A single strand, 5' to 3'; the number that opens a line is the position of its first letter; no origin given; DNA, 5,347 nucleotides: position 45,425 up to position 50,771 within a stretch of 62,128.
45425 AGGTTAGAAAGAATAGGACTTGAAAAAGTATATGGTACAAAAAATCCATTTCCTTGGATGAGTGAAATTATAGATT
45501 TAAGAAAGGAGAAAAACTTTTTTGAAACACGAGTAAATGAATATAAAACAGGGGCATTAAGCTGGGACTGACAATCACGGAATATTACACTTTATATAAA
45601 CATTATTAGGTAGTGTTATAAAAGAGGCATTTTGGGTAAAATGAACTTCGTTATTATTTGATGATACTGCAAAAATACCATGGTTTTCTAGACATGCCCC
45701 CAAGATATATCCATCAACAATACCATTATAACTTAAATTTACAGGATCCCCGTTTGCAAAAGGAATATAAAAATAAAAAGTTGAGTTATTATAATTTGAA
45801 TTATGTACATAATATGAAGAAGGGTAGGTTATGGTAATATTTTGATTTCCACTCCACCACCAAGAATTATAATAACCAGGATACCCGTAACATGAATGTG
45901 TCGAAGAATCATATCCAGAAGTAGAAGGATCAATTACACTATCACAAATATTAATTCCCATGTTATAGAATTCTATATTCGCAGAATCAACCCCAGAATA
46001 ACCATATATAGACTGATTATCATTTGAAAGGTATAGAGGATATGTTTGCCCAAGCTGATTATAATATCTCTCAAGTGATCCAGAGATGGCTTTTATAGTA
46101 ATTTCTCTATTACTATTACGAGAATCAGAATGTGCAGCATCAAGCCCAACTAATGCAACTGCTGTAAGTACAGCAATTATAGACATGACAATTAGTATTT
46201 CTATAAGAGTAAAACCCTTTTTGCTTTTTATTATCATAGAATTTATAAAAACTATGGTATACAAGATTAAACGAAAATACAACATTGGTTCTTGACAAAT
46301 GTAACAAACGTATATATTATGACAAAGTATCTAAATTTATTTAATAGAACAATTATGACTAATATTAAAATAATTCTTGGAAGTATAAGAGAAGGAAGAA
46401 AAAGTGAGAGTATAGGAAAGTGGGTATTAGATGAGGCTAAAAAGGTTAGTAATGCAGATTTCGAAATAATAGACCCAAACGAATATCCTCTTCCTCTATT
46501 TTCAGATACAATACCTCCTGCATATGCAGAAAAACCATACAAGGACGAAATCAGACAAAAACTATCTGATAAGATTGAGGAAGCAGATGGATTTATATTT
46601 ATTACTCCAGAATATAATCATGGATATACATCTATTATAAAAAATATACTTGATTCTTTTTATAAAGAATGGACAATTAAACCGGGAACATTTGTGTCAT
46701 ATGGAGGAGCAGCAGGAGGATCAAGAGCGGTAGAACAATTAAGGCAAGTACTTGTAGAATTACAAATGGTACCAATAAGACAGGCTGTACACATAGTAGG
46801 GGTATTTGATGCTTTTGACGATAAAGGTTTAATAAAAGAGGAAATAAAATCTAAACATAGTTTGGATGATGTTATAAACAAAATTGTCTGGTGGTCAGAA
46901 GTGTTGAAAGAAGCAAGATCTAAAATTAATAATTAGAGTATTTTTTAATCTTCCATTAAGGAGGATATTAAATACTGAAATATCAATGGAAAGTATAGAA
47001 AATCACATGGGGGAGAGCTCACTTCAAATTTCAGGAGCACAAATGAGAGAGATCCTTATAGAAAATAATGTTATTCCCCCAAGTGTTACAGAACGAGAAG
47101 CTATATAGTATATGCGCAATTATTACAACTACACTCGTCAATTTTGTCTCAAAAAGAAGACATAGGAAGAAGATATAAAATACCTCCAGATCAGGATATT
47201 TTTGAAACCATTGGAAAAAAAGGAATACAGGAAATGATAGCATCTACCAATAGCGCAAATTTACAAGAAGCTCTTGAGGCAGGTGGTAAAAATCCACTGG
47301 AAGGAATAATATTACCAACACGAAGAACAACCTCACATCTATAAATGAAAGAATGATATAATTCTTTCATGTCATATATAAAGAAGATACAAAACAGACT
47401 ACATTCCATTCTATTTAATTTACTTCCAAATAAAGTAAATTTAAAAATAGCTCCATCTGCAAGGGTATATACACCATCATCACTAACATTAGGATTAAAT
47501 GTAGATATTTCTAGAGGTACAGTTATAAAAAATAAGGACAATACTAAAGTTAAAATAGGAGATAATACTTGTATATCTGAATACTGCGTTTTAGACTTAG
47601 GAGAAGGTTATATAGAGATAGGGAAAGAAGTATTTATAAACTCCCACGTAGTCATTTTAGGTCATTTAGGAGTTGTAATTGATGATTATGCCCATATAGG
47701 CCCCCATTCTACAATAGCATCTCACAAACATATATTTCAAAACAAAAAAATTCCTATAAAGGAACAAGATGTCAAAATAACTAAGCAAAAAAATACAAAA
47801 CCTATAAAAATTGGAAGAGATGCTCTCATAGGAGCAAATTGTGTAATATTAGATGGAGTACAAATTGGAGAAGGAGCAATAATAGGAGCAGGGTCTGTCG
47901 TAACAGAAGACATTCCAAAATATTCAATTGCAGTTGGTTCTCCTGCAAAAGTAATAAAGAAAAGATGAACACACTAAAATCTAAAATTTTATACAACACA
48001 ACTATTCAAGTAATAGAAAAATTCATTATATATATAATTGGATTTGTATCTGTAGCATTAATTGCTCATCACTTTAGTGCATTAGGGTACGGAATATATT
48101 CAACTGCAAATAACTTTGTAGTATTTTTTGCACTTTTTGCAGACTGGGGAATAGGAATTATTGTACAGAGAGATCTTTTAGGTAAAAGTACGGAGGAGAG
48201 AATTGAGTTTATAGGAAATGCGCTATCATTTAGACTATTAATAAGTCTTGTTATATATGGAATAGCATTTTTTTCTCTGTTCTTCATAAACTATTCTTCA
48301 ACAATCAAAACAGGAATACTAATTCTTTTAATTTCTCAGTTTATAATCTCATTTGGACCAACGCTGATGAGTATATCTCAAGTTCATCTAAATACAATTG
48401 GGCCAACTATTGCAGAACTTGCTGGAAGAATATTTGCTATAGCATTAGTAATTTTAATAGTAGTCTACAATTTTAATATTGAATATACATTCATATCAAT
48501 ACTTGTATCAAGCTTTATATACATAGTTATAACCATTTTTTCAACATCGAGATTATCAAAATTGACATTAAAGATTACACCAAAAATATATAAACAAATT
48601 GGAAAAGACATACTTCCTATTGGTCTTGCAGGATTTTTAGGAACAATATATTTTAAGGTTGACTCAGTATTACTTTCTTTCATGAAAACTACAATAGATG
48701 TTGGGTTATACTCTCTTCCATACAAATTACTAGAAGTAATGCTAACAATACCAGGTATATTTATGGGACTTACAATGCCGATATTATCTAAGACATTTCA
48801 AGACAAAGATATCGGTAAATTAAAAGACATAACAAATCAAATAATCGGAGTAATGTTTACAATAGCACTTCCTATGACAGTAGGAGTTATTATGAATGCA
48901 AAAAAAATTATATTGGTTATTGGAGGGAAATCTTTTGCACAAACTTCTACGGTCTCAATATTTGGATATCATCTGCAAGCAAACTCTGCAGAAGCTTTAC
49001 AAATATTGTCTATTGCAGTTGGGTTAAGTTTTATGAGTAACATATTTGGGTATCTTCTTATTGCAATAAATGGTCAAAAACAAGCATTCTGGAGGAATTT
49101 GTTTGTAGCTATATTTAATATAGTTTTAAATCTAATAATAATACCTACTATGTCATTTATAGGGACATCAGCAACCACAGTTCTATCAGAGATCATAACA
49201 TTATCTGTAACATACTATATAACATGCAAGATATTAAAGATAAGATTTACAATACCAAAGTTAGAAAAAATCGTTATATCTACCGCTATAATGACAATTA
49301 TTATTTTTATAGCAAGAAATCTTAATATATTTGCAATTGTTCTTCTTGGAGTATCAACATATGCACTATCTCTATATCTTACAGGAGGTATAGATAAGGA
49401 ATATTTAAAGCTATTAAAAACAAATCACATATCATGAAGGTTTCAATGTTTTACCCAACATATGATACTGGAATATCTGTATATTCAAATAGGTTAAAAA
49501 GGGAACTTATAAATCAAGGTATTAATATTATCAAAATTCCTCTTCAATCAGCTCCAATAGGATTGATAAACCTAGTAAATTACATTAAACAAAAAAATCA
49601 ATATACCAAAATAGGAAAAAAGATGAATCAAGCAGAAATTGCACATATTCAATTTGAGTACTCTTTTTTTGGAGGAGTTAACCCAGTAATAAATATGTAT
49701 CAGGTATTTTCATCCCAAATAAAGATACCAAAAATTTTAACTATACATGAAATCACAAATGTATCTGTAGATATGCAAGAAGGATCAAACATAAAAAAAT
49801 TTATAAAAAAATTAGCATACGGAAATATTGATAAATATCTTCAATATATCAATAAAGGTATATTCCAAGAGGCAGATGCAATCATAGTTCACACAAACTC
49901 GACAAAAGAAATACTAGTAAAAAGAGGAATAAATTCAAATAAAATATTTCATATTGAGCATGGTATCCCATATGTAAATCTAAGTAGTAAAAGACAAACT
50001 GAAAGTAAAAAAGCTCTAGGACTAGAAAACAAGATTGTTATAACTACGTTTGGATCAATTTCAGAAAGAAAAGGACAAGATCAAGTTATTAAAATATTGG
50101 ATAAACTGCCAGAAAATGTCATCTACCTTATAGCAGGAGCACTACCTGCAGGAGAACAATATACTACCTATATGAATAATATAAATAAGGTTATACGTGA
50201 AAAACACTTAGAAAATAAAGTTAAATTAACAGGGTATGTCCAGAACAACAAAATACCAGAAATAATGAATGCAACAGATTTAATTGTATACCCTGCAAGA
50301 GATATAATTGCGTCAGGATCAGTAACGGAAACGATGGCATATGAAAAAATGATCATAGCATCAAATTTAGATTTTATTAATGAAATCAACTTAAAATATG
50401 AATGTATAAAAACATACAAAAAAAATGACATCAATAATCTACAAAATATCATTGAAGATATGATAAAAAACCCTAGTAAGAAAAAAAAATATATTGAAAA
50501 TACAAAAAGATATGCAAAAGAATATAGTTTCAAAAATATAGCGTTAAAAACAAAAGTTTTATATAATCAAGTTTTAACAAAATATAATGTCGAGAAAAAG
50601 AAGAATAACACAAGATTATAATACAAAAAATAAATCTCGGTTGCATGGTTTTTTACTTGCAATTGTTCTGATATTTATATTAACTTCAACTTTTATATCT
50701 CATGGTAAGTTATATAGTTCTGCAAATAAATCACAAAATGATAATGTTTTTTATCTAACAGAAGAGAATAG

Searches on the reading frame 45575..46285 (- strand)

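Call 21: search_protein_families(library=pfam, proteins=[window:45575-46285:-], max_evalue=0.01)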
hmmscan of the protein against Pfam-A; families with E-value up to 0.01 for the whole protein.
window:45575-46285:- (236 aa): 1 family
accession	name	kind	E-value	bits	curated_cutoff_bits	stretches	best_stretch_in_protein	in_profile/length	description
PF07963.17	N_methyl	-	2e-08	33.9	21.2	1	20-45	2-27/27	Prokaryotic N-terminal methylation motif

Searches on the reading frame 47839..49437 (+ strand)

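Call 88: search_protein_families(library=pfam, proteins=[window:47839-49437:+], max_evalue=0.00001)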
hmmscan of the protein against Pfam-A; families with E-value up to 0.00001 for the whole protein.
window:47839-49437:+ (532 aa): 1 family
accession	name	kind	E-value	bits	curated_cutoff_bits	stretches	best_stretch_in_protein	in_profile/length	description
PF01943.22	Polysacc_synt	-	1.2e-11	45.1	28.2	1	52-319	3-273/274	Polysaccharide biosynthesis protein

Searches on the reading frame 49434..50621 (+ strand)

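Call 88: search_protein_families(library=pfam, proteins=[window:49434-50621:+], max_evalue=0.00001)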
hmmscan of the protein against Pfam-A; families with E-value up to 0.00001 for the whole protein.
window:49434-50621:+ (395 aa): 3 families
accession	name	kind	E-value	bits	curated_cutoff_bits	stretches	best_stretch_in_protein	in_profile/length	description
PF00534.26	Glycos_transf_1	-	2.2e-20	73.3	26.4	1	189-359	3-171/172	Glycosyl transferases group 1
PF13692.12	Glyco_trans_1_4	-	7.9e-12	46.1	27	1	202-344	3-140/142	Glycosyl transferases group 1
PF13439.12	Glyco_transf_4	-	3.3e-06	27.7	28.5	1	60-178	71-166/170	Glycosyltransferase Family 4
